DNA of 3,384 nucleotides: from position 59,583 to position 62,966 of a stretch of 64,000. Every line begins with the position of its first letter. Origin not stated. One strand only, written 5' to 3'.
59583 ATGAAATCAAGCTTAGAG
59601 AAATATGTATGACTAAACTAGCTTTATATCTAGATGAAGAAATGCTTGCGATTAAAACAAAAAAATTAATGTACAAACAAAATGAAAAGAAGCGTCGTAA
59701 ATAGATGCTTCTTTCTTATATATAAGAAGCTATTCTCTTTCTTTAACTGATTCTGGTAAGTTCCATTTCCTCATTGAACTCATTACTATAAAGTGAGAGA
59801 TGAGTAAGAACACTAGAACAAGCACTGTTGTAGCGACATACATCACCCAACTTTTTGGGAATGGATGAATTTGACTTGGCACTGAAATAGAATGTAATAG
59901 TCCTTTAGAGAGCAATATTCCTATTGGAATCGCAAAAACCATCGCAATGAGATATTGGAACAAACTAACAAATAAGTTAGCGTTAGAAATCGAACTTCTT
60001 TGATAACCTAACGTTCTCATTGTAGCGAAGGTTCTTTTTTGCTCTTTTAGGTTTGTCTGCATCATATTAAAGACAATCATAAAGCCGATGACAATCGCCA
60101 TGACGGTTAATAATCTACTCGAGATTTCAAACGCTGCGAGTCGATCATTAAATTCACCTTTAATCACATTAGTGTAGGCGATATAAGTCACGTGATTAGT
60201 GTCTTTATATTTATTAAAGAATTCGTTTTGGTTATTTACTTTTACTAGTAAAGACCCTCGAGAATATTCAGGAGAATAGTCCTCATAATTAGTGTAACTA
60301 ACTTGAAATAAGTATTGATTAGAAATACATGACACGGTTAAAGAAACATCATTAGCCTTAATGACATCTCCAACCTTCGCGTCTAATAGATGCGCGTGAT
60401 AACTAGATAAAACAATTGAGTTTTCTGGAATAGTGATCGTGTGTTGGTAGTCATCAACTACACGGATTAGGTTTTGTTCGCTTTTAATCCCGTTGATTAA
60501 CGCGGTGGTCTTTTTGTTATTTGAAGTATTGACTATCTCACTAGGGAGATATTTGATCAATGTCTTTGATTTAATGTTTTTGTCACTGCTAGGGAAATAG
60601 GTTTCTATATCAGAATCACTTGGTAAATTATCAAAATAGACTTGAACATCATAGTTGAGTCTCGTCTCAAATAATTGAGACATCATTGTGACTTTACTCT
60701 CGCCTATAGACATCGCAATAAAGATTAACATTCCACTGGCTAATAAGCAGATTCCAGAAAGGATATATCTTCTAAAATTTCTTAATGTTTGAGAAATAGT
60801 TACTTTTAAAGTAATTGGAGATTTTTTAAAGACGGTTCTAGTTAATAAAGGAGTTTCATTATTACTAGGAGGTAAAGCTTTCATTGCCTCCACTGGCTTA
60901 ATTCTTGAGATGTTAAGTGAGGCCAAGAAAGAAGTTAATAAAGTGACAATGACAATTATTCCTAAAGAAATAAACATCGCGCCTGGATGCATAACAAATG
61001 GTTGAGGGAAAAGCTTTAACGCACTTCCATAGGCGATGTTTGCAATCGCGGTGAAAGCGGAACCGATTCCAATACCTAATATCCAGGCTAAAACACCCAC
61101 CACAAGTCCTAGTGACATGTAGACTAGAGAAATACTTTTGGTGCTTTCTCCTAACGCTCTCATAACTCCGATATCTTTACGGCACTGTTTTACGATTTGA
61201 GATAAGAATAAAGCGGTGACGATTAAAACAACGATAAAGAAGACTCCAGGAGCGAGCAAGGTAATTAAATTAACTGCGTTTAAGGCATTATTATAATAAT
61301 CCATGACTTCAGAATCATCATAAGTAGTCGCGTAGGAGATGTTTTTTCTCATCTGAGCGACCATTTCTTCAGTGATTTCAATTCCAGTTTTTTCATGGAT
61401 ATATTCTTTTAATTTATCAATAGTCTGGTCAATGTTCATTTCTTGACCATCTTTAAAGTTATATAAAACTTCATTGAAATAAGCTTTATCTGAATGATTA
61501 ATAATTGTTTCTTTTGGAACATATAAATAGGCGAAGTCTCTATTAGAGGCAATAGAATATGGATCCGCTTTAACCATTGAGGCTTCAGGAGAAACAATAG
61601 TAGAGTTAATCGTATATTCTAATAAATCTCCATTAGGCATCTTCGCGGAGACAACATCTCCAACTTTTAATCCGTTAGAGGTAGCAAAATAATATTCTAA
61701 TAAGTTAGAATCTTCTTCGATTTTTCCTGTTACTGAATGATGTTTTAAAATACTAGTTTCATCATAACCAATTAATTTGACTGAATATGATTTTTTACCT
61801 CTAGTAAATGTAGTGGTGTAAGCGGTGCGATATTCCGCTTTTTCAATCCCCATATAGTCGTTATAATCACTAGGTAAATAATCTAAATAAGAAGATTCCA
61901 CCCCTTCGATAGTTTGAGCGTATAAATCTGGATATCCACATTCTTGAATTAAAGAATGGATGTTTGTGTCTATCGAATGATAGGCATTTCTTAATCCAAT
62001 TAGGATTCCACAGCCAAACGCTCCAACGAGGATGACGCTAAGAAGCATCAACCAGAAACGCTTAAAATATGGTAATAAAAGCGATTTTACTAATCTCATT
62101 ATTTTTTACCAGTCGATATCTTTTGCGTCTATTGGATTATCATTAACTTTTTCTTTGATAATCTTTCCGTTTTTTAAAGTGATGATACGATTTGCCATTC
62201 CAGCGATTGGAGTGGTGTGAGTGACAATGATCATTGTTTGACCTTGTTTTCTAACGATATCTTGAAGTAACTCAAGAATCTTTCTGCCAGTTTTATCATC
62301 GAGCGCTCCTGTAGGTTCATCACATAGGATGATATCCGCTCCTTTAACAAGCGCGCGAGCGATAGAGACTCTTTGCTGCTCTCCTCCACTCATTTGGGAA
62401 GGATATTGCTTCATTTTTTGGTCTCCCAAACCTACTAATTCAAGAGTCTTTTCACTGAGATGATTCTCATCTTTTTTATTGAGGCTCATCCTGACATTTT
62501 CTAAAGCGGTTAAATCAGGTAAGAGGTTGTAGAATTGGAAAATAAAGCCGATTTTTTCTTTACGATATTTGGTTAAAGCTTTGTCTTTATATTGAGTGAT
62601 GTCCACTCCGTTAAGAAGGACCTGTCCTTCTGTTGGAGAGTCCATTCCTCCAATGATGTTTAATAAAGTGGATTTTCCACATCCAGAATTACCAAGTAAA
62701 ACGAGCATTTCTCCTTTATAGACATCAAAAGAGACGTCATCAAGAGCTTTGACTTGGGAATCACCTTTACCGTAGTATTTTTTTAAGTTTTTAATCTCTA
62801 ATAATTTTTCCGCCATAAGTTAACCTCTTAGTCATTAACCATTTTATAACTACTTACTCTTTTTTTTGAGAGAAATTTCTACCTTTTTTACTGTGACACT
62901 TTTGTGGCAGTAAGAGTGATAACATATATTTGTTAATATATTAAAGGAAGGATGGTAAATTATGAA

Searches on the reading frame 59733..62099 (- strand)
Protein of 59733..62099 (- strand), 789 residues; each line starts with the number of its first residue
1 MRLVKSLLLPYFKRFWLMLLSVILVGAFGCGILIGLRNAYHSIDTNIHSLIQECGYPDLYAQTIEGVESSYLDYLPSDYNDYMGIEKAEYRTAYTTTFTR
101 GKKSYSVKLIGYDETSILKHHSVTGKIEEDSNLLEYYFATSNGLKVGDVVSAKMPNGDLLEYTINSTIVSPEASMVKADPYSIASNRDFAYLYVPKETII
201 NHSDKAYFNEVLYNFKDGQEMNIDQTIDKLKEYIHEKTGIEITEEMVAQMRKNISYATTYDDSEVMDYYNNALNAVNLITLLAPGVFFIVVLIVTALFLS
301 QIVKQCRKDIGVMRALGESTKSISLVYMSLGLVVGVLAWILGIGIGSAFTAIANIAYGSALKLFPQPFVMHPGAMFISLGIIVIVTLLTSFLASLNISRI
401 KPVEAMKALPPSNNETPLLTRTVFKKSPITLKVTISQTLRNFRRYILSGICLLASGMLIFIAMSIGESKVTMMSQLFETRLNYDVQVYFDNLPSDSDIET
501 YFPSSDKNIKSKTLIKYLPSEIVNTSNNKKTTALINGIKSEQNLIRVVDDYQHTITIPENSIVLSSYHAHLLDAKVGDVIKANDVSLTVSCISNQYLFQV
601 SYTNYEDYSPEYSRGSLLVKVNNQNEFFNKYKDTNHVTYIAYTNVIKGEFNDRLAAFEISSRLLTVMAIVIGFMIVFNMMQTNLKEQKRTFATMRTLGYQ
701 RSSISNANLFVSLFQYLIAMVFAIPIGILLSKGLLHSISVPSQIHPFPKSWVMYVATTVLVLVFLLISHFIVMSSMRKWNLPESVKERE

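Call 10: search_protein_families(library=pfam, proteins=[window:59733-62099:-], max_evalue=0.01)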
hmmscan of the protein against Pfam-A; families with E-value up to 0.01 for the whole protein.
window:59733-62099:- (789 aa): 1 family
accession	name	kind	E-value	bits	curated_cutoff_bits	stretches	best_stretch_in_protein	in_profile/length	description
PF02687.27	FtsX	-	2.7e-25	89.2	25.5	2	283-402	3-120/120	FtsX-like permease C-terminal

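Call 15: search_protein_families(library=ncbifam, proteins=[window:59733-62099:-], max_evalue=0.01)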
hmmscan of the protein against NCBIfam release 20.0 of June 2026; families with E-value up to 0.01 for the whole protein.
window:59733-62099:- (789 aa): 7 families
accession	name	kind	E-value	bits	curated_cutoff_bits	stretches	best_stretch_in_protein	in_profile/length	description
TIGR02212.1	lolCE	equivalog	5.4e-10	38.8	362.45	1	209-407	199-409/411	lipoprotein-releasing ABC transporter permease subunit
NF038346.1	FtsX_actino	exception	3.8e-07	29.8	250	1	256-395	159-299/308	permease-like cell division protein FtsX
NF008357.0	PRK11146.1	exception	1.5e-06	27.3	439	1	292-348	286-340/414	lipoprotein-releasing ABC transporter permease subunit LolE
TIGR02213.1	lolE_release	exception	5.4e-05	22.2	540.35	0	664-735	270-343/411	lipoprotein-releasing ABC transporter permease subunit LolE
TIGR00439.2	FtsX_Gneg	equivalog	0.00036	19.8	255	1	241-397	131-287/292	permease-like cell division protein FtsX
TIGR03434.1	ADOP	subfamily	0.0014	16.9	622.3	1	286-407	281-801/803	ADOP family duplicated permease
TIGR01185.1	devC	equivalog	0.0061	15.6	290.35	1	662-741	262-341/380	ABC transporter permease DevC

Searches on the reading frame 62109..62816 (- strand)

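Call 10: search_protein_families(library=pfam, proteins=[window:62109-62816:-], max_evalue=0.01)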
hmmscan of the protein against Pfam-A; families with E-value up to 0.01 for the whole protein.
window:62109-62816:- (236 aa): 9 families
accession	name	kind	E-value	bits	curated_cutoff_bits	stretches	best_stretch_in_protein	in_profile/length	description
PF00005.33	ABC_tran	-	1.7e-39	136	25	1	25-169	1-136/137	ABC transporter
PF02463.25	SMC_N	-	9.4e-06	25.6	40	1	138-215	133-212/220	RecF/RecN/SMC N terminal domain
PF03193.22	RsgA_GTPase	-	9.5e-05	22.7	30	1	32-58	103-129/174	RsgA GTPase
PF03266.21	NTPase_1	-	0.0019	18.5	23.9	0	115-221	55-154/168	NTPase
PF13304.12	AAA_21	-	0.0024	18.4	27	0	38-79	2-46/304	AAA domain, putative AbiEii toxin, Type IV TA system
PF20720.3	nSTAND3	-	0.0047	17.1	27.2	0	33-54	15-36/155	Novel STAND NTPase 3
PF13555.12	AAA_29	-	0.0049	17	27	1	27-52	14-39/61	P-loop containing region of AAA domain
PF03215.21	Rad17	-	0.007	16.8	23.8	0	24-73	34-82/186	Rad17 P-loop domain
PF13476.12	AAA_23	-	0.0094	17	27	0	6-55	2-39/201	AAA domain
